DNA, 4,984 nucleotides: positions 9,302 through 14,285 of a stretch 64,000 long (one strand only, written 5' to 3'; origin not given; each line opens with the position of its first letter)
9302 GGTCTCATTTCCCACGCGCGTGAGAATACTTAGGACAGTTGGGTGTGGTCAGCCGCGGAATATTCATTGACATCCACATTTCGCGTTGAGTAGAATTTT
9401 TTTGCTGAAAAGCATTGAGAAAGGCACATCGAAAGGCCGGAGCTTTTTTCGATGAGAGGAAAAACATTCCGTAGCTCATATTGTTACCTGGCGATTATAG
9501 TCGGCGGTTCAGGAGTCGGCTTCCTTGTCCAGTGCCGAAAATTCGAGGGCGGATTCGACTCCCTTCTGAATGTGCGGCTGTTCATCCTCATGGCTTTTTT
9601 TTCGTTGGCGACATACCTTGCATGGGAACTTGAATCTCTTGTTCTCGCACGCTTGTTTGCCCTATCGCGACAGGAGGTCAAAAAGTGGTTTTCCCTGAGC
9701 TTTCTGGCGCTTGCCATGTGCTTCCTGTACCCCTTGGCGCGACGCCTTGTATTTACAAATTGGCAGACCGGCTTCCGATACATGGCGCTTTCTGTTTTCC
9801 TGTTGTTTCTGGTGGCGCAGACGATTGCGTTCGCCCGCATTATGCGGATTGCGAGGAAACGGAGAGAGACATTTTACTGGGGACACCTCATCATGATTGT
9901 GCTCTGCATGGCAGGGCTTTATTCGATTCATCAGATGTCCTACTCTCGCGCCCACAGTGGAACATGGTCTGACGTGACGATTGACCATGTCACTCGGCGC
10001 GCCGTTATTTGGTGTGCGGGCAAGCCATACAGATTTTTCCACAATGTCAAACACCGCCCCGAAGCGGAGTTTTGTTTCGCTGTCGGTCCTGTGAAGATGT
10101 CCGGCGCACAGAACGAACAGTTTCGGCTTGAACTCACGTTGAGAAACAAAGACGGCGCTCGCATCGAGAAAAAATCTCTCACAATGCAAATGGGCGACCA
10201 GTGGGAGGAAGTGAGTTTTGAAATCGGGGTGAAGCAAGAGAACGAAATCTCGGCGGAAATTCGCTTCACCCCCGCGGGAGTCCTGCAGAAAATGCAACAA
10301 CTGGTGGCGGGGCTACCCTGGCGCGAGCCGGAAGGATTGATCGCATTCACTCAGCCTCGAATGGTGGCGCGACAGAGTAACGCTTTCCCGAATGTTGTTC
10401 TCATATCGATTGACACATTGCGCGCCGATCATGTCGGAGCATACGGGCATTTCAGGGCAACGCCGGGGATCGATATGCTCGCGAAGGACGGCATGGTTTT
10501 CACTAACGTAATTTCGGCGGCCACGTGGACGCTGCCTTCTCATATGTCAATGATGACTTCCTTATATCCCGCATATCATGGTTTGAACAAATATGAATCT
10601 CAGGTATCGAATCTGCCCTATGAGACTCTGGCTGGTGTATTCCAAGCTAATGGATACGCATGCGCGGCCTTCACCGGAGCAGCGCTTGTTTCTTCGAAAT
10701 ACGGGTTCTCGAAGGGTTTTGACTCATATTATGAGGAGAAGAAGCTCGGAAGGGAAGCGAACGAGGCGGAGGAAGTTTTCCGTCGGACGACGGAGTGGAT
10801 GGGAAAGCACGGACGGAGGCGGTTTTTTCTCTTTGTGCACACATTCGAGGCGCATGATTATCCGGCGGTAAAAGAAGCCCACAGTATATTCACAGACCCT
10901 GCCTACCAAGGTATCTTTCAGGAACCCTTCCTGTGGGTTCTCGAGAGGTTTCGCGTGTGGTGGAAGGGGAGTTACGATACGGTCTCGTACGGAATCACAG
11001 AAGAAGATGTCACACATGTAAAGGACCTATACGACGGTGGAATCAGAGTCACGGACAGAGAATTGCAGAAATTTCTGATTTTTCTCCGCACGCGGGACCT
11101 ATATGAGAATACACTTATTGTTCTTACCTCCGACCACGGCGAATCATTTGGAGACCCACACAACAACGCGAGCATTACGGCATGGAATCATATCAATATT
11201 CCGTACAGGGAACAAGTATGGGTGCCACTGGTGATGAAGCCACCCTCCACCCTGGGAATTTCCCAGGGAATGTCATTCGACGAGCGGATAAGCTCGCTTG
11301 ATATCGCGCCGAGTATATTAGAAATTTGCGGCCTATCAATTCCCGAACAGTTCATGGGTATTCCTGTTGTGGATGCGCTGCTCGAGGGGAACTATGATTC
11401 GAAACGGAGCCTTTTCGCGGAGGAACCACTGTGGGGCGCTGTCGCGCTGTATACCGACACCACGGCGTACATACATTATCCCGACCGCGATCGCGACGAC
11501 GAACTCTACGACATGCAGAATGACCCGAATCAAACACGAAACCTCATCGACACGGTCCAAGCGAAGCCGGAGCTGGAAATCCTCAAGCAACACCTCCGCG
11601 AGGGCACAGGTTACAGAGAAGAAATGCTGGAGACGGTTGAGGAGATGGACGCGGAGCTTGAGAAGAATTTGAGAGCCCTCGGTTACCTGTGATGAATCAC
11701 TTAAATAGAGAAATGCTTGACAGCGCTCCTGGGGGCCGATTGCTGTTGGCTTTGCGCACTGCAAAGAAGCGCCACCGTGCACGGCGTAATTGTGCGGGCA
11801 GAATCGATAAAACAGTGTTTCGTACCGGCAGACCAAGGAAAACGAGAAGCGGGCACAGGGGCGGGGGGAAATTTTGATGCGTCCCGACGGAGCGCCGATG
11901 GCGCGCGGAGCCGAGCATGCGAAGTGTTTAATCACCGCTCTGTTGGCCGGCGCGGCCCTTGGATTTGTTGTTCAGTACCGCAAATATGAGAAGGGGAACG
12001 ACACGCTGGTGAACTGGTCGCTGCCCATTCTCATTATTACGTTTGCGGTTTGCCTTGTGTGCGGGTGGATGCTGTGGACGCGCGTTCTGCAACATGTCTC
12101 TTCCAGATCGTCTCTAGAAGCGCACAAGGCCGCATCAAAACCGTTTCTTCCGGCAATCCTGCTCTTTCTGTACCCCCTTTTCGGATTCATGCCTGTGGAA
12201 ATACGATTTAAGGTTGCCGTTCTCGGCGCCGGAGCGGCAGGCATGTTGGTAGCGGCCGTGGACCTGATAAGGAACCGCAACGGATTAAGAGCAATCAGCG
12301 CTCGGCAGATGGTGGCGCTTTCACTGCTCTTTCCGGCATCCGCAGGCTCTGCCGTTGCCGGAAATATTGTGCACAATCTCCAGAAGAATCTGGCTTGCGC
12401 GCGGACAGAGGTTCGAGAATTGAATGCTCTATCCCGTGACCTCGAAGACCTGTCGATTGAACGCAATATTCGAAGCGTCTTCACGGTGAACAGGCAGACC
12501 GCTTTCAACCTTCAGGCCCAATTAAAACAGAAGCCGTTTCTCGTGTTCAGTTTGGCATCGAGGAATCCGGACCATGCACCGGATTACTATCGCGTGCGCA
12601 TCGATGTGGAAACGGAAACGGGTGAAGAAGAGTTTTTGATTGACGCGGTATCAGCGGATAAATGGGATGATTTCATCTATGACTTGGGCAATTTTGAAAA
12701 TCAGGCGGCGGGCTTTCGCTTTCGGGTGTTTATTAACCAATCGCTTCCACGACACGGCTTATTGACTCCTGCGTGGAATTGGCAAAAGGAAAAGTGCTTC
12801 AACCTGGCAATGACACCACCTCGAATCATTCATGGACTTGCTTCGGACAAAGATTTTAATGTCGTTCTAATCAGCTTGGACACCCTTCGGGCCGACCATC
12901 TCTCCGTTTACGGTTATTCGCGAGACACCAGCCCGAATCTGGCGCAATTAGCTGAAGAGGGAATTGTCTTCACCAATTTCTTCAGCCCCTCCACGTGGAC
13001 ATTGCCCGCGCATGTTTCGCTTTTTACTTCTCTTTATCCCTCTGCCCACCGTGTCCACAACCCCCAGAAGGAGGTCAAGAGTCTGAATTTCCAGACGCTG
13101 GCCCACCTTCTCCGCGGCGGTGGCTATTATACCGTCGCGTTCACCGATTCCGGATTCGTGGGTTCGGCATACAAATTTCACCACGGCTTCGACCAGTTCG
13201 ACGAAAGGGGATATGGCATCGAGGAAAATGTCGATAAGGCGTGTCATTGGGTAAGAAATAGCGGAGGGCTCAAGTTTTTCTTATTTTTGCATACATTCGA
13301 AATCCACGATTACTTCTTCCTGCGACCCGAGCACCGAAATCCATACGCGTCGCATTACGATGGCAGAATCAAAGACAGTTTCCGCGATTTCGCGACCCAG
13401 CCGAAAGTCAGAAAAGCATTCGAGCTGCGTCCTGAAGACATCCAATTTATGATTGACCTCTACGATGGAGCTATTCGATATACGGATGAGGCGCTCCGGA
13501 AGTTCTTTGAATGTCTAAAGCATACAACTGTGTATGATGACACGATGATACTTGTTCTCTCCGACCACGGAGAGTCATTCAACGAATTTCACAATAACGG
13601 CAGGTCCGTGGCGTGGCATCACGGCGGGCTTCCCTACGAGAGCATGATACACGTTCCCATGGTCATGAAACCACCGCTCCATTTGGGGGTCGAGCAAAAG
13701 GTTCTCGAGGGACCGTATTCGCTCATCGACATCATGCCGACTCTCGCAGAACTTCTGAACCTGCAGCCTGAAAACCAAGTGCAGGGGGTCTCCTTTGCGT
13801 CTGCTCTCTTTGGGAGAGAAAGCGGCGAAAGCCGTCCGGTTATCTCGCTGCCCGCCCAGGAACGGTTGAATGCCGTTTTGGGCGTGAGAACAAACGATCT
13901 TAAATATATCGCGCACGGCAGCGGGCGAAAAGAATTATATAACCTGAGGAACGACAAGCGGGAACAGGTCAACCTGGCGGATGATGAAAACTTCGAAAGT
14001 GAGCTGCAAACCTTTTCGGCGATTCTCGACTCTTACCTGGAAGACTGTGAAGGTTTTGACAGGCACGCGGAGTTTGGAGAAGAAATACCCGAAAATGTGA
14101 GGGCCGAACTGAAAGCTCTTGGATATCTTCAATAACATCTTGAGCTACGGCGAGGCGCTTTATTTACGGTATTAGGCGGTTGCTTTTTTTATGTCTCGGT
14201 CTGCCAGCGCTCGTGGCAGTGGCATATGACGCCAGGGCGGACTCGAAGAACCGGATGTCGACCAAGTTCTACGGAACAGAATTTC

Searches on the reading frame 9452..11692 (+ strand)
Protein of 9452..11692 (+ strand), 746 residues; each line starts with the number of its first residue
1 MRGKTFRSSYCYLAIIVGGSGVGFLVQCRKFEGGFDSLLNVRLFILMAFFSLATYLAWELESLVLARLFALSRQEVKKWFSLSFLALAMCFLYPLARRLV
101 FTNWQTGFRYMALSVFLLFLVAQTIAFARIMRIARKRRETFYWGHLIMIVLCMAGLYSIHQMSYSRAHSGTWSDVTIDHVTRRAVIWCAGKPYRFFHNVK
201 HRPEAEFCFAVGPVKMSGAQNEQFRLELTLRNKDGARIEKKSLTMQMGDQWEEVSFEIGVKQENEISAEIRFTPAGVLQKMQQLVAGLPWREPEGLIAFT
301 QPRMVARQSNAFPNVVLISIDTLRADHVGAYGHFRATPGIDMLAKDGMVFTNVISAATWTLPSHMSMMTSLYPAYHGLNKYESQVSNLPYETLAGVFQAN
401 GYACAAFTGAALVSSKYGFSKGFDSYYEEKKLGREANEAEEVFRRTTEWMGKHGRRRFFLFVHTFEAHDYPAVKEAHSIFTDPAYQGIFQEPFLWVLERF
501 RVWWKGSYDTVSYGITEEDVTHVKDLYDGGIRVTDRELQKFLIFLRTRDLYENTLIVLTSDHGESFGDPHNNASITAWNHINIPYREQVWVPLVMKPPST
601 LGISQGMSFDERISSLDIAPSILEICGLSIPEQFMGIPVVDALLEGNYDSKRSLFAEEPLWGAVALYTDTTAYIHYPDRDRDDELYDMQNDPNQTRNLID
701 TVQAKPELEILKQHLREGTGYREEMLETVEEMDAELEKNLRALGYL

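Call 93: search_protein_families(library=pfam, proteins=[window:9452-11692:+], max_evalue=0.000001)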
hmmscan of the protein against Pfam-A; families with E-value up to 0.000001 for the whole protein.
window:9452-11692:+ (746 aa): 3 families
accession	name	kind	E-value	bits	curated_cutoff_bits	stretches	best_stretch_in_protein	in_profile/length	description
PF00884.28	Sulfatase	-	1.1e-36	127.1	25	1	313-627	1-300/301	Sulfatase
PF01663.27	Phosphodiest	-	1.3e-14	55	23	1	315-378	1-62/342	Type I phosphodiesterase / nucleotide pyrophosphatase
PF16347.10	SGSH_C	-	5.2e-12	46.6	29.3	1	585-717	12-150/154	N-sulphoglucosamine sulphohydrolase, C-terminal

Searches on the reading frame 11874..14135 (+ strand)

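Call 93: search_protein_families(library=pfam, proteins=[window:11874-14135:+], max_evalue=0.000001)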
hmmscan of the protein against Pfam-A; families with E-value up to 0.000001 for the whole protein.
window:11874-14135:+ (753 aa): 3 families
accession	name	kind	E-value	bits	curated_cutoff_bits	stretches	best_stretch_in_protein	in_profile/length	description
PF00884.28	Sulfatase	-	4.3e-45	154.8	25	1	329-629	2-300/301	Sulfatase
PF01663.27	Phosphodiest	-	1.2e-13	51.9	23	1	330-394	1-62/342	Type I phosphodiesterase / nucleotide pyrophosphatase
PF16347.10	SGSH_C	-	6e-08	33.4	29.3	1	581-712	5-142/154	N-sulphoglucosamine sulphohydrolase, C-terminal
